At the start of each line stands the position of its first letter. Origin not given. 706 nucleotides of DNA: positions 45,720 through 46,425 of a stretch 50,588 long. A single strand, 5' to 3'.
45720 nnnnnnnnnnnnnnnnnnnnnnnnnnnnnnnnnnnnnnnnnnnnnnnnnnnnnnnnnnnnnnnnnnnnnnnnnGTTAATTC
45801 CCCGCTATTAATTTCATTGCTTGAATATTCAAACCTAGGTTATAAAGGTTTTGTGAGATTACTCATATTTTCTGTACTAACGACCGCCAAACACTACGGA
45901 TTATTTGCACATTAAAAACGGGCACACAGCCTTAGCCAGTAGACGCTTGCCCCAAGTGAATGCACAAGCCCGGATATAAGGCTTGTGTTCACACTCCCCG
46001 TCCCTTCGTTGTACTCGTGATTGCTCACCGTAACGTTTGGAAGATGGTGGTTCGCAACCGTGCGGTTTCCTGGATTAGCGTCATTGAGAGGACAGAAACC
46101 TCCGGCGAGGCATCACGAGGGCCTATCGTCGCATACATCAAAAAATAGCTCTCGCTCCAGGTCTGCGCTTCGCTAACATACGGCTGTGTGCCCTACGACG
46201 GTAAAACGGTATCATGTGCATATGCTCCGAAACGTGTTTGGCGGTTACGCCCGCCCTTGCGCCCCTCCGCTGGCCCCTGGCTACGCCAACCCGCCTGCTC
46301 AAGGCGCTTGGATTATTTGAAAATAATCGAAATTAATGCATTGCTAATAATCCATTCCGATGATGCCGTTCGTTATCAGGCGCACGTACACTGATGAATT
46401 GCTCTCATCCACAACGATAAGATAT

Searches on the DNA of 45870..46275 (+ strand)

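Call 88: search_dna_similar(query=window:45870-46275:+, collection=plasmids, mode=distant, max_evalue=0.001, max_rows=10)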
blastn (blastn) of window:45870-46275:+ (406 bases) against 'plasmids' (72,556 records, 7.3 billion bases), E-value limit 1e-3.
No match.

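Call 89: search_dna_similar(query=window:45870-46275:+, collection=phages, mode=distant, max_evalue=0.001, max_rows=10)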
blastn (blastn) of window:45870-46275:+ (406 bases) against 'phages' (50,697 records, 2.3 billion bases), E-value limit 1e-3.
No match.
